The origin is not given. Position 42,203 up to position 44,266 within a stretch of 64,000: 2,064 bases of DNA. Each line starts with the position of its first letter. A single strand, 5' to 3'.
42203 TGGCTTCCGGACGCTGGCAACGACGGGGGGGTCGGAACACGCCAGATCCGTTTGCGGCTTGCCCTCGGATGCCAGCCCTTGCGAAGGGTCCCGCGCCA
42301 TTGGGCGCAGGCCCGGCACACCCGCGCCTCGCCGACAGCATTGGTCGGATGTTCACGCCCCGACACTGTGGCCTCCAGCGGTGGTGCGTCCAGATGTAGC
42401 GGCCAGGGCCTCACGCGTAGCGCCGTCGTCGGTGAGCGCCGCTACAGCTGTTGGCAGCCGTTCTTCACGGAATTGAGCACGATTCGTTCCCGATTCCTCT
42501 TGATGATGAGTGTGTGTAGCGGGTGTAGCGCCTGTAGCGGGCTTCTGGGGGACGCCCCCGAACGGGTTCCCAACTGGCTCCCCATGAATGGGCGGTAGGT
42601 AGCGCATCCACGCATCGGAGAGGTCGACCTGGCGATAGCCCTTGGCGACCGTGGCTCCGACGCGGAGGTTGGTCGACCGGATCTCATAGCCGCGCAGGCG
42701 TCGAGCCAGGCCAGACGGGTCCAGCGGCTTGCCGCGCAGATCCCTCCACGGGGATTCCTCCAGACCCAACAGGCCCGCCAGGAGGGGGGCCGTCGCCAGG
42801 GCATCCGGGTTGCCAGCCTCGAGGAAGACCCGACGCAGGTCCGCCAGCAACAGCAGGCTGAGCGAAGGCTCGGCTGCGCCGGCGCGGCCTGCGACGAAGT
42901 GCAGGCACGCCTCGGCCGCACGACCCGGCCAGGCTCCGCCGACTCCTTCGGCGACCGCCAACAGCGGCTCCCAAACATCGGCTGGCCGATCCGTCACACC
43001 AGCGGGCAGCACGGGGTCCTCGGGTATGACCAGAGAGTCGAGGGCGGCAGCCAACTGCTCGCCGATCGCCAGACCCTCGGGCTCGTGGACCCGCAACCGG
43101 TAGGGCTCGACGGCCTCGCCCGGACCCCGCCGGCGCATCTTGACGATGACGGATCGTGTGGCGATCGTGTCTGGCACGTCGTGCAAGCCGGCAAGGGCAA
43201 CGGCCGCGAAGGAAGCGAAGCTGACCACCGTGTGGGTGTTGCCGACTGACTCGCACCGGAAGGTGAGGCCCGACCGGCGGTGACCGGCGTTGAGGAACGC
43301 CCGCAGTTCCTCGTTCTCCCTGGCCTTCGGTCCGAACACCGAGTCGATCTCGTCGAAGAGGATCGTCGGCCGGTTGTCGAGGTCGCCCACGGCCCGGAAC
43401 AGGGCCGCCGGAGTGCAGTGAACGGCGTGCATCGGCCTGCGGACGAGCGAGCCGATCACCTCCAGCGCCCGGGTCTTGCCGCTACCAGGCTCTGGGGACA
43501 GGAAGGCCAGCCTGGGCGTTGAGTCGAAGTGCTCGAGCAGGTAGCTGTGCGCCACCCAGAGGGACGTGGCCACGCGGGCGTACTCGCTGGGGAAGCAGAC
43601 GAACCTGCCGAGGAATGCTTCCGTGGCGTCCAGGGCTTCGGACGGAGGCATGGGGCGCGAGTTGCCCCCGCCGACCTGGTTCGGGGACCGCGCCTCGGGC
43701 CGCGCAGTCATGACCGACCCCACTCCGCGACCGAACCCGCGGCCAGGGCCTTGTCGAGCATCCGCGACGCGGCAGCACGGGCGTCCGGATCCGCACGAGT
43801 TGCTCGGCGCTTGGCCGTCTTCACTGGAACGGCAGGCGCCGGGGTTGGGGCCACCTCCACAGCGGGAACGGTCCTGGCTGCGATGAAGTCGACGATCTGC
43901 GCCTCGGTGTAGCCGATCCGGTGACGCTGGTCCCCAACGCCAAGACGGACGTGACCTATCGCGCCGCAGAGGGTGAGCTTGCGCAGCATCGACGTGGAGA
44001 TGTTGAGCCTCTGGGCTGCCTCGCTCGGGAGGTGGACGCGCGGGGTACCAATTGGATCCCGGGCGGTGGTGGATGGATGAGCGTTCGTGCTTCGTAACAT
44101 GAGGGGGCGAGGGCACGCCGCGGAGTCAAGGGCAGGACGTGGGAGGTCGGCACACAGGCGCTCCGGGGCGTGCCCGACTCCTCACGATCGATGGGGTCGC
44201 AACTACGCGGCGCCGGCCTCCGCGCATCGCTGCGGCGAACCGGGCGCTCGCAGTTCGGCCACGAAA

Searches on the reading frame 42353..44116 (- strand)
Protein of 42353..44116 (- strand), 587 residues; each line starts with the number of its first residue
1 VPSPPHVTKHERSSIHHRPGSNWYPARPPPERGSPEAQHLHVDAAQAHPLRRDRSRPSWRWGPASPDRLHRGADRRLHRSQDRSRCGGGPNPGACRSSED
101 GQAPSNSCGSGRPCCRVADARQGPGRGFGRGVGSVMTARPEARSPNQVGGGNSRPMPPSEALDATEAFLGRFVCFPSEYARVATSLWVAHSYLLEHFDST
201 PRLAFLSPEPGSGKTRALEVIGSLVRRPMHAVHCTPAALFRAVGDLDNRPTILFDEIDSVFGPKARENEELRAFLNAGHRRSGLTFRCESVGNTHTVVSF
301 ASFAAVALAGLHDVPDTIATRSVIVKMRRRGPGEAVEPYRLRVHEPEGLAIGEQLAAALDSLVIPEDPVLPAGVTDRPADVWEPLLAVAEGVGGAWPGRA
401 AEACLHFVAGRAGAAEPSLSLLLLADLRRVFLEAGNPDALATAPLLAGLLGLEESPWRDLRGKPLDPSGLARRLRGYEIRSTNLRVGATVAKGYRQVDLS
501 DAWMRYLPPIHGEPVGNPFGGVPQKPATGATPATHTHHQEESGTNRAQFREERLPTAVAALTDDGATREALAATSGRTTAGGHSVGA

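Call 3: search_protein_families(library=pfam, proteins=[window:42353-44116:-], max_evalue=0.01)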
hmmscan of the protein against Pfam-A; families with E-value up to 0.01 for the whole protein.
window:42353-44116:- (587 aa): 1 family
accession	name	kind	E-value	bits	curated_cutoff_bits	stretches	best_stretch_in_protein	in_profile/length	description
PF12307.13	DUF3631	-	3.7e-50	171.1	24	1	326-506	1-182/182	Protein of unknown function (DUF3631)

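Call 4: search_protein_families(library=ncbifam, proteins=[window:42353-44116:-], max_evalue=0.01)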
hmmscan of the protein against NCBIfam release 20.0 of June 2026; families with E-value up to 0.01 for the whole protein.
window:42353-44116:- (587 aa): 0 families
